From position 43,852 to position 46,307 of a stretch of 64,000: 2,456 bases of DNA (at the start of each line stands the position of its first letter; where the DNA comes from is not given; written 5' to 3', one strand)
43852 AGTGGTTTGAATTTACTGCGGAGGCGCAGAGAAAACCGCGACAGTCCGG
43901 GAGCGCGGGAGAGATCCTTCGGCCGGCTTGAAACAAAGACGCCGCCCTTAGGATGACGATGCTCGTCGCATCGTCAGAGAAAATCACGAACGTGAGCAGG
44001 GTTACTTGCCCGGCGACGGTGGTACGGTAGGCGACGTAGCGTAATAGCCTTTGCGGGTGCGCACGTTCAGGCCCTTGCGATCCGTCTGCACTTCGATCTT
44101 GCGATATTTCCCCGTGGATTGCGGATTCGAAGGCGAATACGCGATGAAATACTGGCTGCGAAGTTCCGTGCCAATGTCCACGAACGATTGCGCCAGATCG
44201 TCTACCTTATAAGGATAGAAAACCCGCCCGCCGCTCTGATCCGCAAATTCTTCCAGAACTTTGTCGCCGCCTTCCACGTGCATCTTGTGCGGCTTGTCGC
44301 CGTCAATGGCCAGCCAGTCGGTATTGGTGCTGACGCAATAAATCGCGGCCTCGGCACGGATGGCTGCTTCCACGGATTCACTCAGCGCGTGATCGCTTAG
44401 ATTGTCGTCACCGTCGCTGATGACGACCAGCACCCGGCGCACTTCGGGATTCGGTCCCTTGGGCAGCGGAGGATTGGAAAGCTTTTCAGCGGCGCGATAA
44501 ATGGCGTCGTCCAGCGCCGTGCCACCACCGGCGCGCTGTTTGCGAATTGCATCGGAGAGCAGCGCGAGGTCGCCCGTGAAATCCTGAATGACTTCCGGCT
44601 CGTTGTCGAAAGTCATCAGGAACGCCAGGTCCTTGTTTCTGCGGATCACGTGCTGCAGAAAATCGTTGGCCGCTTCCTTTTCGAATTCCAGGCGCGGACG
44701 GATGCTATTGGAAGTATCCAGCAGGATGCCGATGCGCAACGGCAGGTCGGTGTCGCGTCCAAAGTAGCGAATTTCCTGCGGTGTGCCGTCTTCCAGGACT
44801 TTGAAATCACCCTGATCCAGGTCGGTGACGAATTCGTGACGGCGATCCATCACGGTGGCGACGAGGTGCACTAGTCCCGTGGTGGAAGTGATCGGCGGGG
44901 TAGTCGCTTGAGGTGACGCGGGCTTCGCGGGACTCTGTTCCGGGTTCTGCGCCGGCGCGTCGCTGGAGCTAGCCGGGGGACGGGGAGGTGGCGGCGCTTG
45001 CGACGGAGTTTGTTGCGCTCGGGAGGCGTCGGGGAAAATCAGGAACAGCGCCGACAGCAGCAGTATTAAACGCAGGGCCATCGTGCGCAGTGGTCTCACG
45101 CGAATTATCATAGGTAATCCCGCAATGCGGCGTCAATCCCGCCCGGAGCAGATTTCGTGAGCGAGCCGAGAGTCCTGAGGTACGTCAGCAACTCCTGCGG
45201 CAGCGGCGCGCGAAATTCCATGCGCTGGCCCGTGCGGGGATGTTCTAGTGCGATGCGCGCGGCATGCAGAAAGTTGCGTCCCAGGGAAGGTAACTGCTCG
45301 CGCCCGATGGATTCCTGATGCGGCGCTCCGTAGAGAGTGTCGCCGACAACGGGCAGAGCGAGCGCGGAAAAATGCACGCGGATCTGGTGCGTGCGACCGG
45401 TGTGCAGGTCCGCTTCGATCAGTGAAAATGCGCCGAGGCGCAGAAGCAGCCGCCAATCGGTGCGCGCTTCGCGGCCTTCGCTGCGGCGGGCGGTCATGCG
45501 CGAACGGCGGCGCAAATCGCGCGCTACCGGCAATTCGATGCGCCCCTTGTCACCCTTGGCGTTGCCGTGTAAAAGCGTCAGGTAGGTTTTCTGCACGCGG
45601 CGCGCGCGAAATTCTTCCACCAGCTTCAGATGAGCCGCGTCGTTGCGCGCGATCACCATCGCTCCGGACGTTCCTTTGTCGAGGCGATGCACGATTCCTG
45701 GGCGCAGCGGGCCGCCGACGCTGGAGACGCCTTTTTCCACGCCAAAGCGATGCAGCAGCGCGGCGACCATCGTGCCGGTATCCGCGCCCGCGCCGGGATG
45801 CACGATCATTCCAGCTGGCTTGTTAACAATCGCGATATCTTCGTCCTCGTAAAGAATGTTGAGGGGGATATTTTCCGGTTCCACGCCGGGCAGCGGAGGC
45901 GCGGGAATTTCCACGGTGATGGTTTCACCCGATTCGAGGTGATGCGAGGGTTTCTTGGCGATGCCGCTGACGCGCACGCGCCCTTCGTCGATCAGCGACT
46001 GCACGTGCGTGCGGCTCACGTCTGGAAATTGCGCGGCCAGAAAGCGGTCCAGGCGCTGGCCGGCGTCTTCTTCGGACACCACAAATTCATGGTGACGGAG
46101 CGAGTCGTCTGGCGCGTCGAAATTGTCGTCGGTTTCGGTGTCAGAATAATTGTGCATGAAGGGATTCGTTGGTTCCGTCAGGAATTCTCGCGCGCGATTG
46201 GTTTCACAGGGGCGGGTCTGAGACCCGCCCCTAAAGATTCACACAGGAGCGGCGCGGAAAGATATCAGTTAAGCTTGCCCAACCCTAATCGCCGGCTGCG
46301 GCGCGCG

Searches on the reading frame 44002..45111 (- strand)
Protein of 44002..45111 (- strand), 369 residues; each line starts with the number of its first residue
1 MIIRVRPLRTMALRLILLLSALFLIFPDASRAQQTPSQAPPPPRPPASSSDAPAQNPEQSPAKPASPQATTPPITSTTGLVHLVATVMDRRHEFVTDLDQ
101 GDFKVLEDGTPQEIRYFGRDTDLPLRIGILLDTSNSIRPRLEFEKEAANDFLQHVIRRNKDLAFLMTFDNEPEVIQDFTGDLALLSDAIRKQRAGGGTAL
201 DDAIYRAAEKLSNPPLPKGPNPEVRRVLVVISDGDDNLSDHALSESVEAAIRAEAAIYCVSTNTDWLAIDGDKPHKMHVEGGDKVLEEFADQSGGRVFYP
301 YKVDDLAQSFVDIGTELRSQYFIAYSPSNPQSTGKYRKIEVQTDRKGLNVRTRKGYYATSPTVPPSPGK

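Call 75: search_protein_families(library=pfam, proteins=[window:44002-45111:-], max_evalue=0.00001)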
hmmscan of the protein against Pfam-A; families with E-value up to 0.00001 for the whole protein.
window:44002-45111:- (369 aa): 2 families
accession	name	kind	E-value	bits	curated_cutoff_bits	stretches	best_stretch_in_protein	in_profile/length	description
PF13519.12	VWA_2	-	3.9e-13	50.4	27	1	129-234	3-106/107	von Willebrand factor type A domain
PF00092.34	VWA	-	9.7e-10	39.4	23.8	1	128-279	3-140/174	von Willebrand factor type A domain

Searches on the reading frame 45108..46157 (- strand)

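Call 75: search_protein_families(library=pfam, proteins=[window:45108-46157:-], max_evalue=0.00001)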
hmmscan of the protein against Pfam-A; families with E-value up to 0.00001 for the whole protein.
window:45108-46157:- (349 aa): 2 families
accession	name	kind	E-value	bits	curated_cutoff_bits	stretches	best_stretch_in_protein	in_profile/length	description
PF00849.27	PseudoU_synth_2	-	1.3e-32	113.5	26.8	1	108-265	2-152/152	RNA pseudouridylate synthase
PF01479.30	S4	-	1.4e-08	34.7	22.8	1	34-80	1-48/48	S4 domain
